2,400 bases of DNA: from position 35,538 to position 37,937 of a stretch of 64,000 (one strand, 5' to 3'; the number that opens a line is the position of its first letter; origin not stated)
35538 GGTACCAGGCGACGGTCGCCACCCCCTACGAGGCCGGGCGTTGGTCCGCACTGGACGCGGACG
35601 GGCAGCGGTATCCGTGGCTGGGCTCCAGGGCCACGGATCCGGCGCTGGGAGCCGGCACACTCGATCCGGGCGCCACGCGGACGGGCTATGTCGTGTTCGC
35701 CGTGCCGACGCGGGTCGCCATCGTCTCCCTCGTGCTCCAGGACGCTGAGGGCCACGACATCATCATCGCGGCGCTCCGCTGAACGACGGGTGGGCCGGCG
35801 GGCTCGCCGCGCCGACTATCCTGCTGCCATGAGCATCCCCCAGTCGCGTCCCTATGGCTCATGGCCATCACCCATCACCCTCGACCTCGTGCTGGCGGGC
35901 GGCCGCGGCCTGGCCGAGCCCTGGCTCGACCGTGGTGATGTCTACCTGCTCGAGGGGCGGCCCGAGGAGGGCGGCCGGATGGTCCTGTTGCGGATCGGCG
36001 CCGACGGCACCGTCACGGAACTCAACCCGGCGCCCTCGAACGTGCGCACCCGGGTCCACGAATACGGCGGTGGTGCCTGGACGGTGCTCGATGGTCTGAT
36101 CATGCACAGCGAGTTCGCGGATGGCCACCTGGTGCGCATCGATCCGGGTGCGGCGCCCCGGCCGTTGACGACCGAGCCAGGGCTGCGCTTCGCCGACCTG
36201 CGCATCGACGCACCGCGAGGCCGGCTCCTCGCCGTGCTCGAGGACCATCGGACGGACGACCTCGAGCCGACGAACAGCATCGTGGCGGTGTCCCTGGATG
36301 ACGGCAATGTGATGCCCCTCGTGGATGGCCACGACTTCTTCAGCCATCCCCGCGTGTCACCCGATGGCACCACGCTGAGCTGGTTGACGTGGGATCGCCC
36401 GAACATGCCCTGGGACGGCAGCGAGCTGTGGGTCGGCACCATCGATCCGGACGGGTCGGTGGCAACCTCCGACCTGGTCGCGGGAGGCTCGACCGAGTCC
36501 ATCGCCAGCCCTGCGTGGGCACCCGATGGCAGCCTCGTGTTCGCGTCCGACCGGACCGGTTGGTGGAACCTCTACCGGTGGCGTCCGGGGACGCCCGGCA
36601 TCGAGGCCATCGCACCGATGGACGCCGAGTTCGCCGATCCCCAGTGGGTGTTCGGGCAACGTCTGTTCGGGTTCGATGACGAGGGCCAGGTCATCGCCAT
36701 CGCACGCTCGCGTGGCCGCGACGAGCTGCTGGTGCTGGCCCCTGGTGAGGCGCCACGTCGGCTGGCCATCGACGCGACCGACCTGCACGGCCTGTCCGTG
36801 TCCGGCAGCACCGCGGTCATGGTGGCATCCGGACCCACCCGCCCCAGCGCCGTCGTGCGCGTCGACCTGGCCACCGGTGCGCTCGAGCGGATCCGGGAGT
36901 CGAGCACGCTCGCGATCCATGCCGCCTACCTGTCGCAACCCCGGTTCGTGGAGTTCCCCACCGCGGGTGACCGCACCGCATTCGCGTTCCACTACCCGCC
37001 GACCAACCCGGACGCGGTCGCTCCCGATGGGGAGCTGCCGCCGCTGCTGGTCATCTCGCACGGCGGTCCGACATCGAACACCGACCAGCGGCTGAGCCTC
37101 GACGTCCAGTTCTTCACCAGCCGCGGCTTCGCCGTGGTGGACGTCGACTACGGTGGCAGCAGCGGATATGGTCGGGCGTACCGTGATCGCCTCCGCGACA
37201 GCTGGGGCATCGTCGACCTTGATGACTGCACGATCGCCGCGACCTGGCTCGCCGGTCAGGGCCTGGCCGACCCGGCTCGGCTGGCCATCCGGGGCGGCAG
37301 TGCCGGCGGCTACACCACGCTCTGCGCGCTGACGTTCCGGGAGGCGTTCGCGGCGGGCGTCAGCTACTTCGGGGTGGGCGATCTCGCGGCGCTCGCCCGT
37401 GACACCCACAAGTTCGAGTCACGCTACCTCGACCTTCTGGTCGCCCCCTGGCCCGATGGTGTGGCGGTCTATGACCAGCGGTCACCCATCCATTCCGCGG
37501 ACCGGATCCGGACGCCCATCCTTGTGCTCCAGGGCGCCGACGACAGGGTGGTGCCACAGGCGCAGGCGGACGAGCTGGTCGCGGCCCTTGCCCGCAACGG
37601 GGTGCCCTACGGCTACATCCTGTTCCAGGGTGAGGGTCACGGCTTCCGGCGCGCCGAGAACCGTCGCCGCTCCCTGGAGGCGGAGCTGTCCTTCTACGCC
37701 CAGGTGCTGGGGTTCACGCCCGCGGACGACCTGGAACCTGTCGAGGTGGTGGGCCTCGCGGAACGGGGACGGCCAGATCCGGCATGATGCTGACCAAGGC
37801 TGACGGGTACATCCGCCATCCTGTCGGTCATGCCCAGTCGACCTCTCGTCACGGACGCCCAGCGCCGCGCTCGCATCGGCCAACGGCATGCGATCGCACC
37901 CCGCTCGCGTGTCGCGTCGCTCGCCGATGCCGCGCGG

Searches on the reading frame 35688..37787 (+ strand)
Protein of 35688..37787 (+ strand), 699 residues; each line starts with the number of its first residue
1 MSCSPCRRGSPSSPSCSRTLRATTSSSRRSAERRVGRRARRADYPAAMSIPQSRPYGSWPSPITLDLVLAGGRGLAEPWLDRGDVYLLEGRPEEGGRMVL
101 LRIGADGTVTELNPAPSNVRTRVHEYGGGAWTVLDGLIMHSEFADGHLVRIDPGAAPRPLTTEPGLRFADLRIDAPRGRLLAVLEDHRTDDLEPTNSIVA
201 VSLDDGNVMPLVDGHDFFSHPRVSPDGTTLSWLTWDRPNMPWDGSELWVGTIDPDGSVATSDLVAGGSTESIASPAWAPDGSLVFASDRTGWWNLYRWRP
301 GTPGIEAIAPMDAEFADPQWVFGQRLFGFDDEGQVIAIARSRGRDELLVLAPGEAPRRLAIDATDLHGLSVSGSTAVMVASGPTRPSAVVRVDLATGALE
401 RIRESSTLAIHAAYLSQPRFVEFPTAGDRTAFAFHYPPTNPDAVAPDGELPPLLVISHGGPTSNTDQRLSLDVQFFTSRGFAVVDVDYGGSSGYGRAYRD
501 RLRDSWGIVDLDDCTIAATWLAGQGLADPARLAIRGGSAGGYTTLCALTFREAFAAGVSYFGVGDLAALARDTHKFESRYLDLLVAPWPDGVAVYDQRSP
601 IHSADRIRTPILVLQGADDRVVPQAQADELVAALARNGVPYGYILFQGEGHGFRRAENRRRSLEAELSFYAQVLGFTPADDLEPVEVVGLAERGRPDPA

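Call 68: search_protein_families(library=pfam, proteins=[window:35688-37787:+], max_evalue=0.001)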
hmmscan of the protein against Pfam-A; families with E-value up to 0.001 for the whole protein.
window:35688-37787:+ (699 aa): 8 families
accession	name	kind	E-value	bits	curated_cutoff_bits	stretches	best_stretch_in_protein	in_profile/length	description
PF00326.27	Peptidase_S9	-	1.9e-47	161.9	22.6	1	469-675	3-211/213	Prolyl oligopeptidase family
PF01738.24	DLH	-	2.5e-08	34.2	21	1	518-659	85-194/217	Dienelactone hydrolase family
PF20434.5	BD-FAE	-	3e-08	33.9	26.8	1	452-634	14-215/215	BD-FAE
PF07676.18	PD40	-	1.2e-06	28.7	20.9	1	269-297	8-38/38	WD40-like Beta Propeller Repeat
PF02129.25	Peptidase_S15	-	7.9e-06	26.2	23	0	448-569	17-136/262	X-Pro dipeptidyl-peptidase (S15 family)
PF12146.15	Hydrolase_4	-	0.00015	21.6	27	0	603-636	186-219/239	Serine aminopeptidase, S33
PF24303.1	DUF7485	-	0.00025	21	27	1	261-397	71-206/284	Domain of unknown function (DUF7485)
PF07859.19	Abhydrolase_3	-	0.00093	19.4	25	0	511-653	49-208/210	alpha/beta hydrolase fold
